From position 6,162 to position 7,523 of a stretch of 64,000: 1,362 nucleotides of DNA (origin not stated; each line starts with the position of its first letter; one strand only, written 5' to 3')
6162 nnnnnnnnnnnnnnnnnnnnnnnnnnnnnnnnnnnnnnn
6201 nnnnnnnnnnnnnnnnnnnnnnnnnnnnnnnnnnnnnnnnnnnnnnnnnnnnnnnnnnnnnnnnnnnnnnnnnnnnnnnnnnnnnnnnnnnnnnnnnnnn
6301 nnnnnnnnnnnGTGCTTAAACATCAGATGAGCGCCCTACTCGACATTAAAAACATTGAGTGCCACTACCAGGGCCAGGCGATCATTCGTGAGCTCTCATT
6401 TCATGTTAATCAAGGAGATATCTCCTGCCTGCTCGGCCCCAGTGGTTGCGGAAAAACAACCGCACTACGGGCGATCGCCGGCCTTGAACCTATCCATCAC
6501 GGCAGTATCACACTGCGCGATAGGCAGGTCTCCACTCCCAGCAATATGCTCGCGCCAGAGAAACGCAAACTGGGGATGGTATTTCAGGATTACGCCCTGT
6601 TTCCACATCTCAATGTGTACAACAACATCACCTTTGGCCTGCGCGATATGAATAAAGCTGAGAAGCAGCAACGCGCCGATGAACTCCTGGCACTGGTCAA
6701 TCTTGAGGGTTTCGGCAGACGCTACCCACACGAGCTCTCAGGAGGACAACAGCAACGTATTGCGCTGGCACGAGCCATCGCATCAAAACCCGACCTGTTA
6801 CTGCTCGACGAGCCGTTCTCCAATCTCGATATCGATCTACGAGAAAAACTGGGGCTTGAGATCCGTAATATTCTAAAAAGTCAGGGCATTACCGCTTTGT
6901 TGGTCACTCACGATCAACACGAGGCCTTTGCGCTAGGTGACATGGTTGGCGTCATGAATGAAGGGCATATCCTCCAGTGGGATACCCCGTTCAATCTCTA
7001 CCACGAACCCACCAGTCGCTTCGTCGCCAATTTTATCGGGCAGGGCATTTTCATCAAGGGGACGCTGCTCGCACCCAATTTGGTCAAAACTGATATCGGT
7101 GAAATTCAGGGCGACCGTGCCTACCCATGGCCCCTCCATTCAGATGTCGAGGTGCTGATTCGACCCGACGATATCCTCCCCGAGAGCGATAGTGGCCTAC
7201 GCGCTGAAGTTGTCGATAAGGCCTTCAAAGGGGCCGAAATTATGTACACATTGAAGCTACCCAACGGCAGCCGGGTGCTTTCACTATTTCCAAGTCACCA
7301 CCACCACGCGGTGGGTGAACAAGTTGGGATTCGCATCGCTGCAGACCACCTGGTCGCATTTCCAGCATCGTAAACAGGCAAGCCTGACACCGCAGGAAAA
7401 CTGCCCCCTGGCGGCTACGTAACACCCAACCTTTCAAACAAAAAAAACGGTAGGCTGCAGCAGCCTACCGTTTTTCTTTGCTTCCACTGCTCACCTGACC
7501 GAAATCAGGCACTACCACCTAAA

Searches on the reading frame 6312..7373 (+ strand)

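Call 64: search_protein_families(library=ncbifam, proteins=[window:6312-7373:+], max_evalue=0.001)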
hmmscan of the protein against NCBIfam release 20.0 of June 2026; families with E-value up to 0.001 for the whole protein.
window:6312-7373:+ (353 aa): 187 families (the best 25 are shown)
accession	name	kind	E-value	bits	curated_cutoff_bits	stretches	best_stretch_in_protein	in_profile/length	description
TIGR03265.1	PhnT2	equivalog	2e-97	326.6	457.7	1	7-350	2-352/353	putative 2-aminoethylphosphonate ABC transporter ATP-binding protein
NF043075.1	MMSYN1_0197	equivalog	4.3e-88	295.5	550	1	9-346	2-335/341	spermidine/putrescine ABC transporter ATP-binding protein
NF006987.0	PRK09452.1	equivalog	1.9e-87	293.4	482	1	4-323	12-340/378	spermidine/putrescine ABC transporter ATP-binding protein PotA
TIGR01187.1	potA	subfamily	1.5e-85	287.2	355.6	1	40-346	1-321/325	polyamine ABC transporter ATP-binding protein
NF008653.0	PRK11650.1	subfamily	1.2e-80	271.3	432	1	8-350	2-347/357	sn-glycerol-3-phosphate ABC transporter ATP-binding protein UgpC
NF008513.0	PRK11432.1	equivalog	9.3e-80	268.2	496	1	8-338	5-335/351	ferric ABC transporter ATP-binding protein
NF040933.2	ABC_arch_GlcV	equivalog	1.2e-74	251.3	450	1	24-290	21-288/357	glucose ABC transporter ATP-binding protein GlcV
TIGR03258.1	PhnT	equivalog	2.6e-72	243.9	499.15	1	10-345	9-352/359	2-aminoethylphosphonate ABC transport system ATP-binding subunit PhnT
TIGR00968.1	3a0106s01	subfamily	3.1e-72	242.9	342.75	1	11-244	2-233/237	sulfate ABC transporter ATP-binding protein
NF008621.0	PRK11607.1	equivalog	9.7e-72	241.8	613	1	4-252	14-260/377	putrescine ABC transporter ATP-binding subunit PotG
NF040840.2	tungstate_WtpC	equivalog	6.9e-69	232.7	440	1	10-289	2-277/347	tungstate ABC transporter ATP-binding protein WtpC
NF008105.0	PRK10851.1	equivalog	4.9e-68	229.5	502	1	10-307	3-303/362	sulfate/thiosulfate ABC transporter ATP-binding protein CysA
NF008233.0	PRK11000.1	equivalog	7.1e-67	225.8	568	1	10-244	4-236/369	maltose/maltodextrin ABC transporter ATP-binding protein MalK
TIGR01186.1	proV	subfamily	5.2e-59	200.2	326.6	1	24-248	8-236/363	betaine/proline/choline family ABC transporter ATP-binding protein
TIGR03415.1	ABC_choXWV_ATP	equivalog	1.1e-57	195.7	483.75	1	25-258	40-280/382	choline ABC transporter ATP-binding protein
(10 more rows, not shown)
